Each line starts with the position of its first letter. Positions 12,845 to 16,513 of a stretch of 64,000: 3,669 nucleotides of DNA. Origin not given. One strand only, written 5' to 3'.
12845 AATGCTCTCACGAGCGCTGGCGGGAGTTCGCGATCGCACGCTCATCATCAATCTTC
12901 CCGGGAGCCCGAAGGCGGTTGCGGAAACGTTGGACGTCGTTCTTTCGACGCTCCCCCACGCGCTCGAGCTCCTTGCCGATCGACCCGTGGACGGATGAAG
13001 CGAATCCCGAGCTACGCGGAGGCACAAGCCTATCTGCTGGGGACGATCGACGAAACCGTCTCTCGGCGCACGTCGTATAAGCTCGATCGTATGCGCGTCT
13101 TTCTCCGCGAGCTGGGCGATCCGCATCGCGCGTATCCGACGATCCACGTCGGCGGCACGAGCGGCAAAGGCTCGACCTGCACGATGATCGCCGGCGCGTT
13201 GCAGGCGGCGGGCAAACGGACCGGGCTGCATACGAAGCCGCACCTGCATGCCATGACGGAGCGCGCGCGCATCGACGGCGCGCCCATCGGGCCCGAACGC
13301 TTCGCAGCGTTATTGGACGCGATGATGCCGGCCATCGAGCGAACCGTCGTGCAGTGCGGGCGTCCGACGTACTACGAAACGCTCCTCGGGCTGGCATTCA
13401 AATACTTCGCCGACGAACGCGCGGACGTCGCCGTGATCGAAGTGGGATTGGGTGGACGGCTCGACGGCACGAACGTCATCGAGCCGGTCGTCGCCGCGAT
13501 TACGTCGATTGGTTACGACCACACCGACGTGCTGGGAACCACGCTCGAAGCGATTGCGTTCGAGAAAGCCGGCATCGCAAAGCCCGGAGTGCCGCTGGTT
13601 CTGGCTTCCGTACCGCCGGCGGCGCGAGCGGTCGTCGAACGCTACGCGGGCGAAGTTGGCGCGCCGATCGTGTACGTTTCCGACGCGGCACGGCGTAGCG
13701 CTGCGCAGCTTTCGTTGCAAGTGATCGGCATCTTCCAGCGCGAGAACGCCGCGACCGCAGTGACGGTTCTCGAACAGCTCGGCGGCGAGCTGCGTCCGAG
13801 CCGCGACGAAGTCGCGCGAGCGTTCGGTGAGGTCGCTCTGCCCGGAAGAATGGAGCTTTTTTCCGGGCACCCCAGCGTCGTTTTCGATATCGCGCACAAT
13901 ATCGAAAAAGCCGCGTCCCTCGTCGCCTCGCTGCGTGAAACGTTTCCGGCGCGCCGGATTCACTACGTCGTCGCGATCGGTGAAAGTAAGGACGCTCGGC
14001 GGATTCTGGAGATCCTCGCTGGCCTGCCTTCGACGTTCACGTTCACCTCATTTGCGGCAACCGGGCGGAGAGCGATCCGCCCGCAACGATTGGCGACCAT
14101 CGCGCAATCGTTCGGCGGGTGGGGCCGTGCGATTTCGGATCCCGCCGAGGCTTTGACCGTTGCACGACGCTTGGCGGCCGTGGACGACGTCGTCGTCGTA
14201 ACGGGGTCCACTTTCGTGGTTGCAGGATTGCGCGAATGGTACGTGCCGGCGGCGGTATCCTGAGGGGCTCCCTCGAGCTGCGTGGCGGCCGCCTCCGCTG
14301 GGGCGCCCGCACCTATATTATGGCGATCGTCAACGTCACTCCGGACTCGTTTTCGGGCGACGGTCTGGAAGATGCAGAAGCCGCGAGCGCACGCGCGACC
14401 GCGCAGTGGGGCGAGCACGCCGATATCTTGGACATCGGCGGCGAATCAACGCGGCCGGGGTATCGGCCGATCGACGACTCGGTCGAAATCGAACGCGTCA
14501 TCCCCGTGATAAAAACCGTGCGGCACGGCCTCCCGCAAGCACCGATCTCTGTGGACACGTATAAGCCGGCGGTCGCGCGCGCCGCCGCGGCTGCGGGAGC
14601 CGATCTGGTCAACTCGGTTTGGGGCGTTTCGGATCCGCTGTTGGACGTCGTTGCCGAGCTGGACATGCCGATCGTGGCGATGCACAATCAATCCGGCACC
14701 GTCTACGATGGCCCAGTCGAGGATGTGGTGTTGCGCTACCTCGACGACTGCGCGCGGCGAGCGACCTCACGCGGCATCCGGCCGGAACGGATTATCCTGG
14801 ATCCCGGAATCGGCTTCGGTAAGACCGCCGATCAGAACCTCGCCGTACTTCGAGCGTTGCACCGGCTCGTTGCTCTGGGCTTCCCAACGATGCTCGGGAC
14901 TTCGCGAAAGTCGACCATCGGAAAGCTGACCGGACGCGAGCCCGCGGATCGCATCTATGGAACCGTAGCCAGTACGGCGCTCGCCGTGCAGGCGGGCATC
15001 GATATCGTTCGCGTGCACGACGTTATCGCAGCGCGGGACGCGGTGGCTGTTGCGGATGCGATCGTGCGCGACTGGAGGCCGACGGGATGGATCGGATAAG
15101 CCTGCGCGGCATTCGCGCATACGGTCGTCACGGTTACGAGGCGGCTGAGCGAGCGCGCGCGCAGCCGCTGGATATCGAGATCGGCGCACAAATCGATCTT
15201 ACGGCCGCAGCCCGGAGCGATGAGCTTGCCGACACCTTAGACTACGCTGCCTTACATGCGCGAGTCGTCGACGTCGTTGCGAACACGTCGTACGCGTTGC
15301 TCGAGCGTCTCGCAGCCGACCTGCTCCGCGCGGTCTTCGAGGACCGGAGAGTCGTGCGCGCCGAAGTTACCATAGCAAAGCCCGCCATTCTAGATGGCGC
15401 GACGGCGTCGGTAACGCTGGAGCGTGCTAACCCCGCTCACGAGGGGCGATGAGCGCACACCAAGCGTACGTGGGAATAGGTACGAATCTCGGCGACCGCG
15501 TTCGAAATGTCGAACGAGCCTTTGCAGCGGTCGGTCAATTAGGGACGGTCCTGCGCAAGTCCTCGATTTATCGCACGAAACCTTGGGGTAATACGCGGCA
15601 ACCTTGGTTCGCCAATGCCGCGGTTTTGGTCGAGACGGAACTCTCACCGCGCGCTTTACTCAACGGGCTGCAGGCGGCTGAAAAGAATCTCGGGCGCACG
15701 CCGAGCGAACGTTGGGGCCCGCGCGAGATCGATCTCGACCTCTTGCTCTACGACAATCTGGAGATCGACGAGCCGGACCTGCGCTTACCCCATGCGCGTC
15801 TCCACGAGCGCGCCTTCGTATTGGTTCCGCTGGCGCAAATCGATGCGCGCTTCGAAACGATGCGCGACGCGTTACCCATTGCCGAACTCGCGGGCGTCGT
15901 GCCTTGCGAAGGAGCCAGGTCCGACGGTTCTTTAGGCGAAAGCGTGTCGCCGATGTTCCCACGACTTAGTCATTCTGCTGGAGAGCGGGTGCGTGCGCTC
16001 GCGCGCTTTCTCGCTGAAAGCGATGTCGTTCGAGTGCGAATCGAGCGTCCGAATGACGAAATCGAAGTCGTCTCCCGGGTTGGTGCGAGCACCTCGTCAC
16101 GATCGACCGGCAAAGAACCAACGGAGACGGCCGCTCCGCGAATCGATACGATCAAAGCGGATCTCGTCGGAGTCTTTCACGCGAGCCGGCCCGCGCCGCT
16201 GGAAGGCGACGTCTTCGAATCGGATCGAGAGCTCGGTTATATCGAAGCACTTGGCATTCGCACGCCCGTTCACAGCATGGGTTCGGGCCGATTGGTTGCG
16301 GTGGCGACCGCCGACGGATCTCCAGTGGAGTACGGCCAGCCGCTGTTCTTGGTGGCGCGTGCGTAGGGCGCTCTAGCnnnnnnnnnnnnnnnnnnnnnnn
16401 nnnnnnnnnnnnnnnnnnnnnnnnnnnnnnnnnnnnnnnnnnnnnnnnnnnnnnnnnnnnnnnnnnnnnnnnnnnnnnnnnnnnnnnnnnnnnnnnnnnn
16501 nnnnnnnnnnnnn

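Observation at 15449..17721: FolK ORF runs in frame into a BCCP-like domain that lacks the biotinyl-lysine, directly upstream of accC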

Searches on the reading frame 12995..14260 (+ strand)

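Call 3: search_protein_families(library=pfam, proteins=[window:12995-14260:+], max_evalue=1)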
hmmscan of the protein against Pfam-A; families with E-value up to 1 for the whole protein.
window:12995-14260:+ (422 aa): 2 families
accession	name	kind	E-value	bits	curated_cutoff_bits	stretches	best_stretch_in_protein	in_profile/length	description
PF02875.26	Mur_ligase_C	-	1.6e-14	55.3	28.4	1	284-405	1-126/127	Mur ligase, glutamate ligase domain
PF08245.18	Mur_ligase_M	-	1.2e-09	38.9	24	1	52-195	1-110/200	Mur ligase middle domain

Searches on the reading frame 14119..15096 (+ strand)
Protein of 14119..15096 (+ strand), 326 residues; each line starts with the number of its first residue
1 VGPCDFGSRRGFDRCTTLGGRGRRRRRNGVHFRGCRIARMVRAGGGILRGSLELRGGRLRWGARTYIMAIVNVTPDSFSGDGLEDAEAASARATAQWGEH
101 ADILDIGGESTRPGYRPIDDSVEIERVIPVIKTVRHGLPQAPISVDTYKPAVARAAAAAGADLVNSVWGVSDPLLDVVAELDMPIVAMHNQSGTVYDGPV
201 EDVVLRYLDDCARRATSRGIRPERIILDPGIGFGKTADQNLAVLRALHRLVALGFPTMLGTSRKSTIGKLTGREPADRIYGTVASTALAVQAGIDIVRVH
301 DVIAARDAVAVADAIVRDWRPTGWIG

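Call 3: search_protein_families(library=pfam, proteins=[window:14119-15096:+], max_evalue=1)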
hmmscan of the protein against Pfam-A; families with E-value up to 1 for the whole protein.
window:14119-15096:+ (326 aa): 1 family
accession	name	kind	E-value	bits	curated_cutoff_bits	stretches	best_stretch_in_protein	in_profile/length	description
PF00809.28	Pterin_bind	-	8.8e-69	232.3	25.5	1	68-300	1-244/244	Pterin binding enzyme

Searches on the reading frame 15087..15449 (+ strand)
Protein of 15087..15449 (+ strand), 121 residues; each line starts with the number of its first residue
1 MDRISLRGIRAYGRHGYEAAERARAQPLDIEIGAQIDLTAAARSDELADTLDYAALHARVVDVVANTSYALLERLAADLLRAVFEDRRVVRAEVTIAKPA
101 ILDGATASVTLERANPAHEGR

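Call 3: search_protein_families(library=pfam, proteins=[window:15087-15449:+], max_evalue=1)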
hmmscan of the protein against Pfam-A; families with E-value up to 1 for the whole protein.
window:15087-15449:+ (121 aa): 1 family
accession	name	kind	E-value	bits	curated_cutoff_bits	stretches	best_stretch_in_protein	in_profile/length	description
PF02152.23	FolB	-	9.3e-26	91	31.8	1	4-111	1-110/113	Dihydroneopterin aldolase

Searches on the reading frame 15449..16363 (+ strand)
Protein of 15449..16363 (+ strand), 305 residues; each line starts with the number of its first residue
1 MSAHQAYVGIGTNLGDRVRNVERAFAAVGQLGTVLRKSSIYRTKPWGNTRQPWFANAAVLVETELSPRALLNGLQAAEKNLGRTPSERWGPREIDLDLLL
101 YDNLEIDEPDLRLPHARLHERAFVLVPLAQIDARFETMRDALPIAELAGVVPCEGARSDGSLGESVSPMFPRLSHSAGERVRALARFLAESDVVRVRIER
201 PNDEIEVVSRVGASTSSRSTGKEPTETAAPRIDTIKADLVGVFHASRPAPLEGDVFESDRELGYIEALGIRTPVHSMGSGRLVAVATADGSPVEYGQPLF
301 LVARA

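Call 3: search_protein_families(library=pfam, proteins=[window:15449-16363:+], max_evalue=1)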
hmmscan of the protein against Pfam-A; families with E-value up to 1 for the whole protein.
window:15449-16363:+ (305 aa): 2 families
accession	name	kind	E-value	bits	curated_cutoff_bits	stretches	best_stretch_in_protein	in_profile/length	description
PF01288.25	HPPK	-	2e-38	131.8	25.7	1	7-132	1-115/116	7,8-dihydro-6-hydroxymethylpterin-pyrophosphokinase (HPPK)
PF00364.28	Biotin_lipoyl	-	0.031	14.6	22.1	1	252-300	23-71/73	Biotin-requiring enzyme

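Call 4: search_protein_families(library=ncbifam, proteins=[window:15449-16363:+], max_evalue=1)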
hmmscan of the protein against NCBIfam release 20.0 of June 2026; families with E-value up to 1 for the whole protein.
window:15449-16363:+ (305 aa): 7 families
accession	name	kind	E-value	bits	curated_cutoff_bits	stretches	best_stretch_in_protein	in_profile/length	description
TIGR01498.1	folK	equivalog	5.2e-41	139.8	54.1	1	6-132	1-127/128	2-amino-4-hydroxy-6-hydroxymethyldihydropteridine diphosphokinase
NF010692.0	PRK14092.1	equivalog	2.4e-30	105.4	234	1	4-133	8-138/163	2-amino-4-hydroxy-6-hydroxymethyldihydropteridine diphosphokinase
NF007595.0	PRK10239.1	equivalog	3.6e-26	91.8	252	1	6-133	4-134/159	2-amino-4-hydroxy-6-hydroxymethyldihydropteridine diphosphokinase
TIGR00531.1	BCCP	equivalog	1.2e-05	25.8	115.2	1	214-302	62-154/156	acetyl-CoA carboxylase biotin carboxyl carrier protein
NF006761.0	PRK09282.1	domain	0.00072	18.1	402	1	216-303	511-590/591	pyruvate carboxylase subunit B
NF005457.0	PRK07051.1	equivalog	0.003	17.7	87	1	235-302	6-78/80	acetyl-CoA carboxylase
TIGR03794.1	NHLM_micro_HlyD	equivalog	0.13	11.1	156.2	1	250-301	231-283/421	NHLP bacteriocin system secretion protein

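Call 44: find_encoding_contigs(protein=window:15449-16363:+, flank=3000, max_places=4)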
Protein window:15449-16363:+ (305 aa): 4 contigs read that carry it; 4 places shown.
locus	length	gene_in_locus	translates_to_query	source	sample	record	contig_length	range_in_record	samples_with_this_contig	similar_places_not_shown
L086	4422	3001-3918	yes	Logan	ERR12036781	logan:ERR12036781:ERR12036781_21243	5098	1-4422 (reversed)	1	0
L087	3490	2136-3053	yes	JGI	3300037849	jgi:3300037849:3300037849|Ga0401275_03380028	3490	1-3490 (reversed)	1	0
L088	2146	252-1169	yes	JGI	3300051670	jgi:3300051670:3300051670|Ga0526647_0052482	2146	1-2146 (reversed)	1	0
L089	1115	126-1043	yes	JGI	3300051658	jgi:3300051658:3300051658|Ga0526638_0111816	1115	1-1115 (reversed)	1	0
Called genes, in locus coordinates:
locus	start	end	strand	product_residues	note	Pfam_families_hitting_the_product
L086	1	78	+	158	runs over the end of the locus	PF01967:MoaC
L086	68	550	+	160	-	PF00994:MoCF_biosynth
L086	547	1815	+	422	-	PF08245:Mur_ligase_M, PF02875:Mur_ligase_C, PF27239:FOL3_C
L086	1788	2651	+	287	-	PF00809:Pterin_bind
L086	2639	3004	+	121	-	PF02152:FolB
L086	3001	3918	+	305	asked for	PF01288:HPPK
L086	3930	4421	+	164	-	?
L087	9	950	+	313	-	PF08245:Mur_ligase_M (weak), PF02875:Mur_ligase_C, PF27239:FOL3_C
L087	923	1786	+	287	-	PF00809:Pterin_bind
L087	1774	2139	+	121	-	PF02152:FolB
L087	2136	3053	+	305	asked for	PF01288:HPPK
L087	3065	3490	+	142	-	?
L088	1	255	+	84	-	?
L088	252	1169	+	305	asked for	PF01288:HPPK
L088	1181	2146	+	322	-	?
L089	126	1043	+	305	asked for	PF01288:HPPK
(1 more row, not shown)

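Call 62: predict_structure(alignment_id=A3)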
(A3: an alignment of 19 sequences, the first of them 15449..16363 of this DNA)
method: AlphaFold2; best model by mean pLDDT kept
length: 305 residues; sequences in the alignment: 19
mean_pLDDT: 68.0   pTM: 0.40
mean pLDDT of the five models: 68.0, 67.7, 67.2, 46.5, 45.0
residues with pLDDT >= 90: 84; 70-90: 80; 50-70: 44; < 50: 97
segments of 3 or more residues with pLDDT < 50: 41-53, 87-89, 105-108, 110-139, 145-175, 212-225
pLDDT, mean of each block of 10 residues (from residue 1): 81 73 90 81 41 64 88 86 58 70 55 36 30 46 43 37 32 53 73 71 60 42 56 94 95 94 92 95 96 95 94
secondary structure, 60 per line:
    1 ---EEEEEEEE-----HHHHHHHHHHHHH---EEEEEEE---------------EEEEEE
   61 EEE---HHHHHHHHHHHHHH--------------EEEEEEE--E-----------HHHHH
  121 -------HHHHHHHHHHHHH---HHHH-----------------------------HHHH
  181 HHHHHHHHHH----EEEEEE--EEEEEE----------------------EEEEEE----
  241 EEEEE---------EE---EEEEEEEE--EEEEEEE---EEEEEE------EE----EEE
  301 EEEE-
elements in order: E4-11 H17-29 E33-39 E55-63 H67-80 E95-101 H116-120 H128-140 H144-147 H177-190 E195-200 E203-208 E231-236 E241-245 E260-267 E270-276 E280-285 E298-304
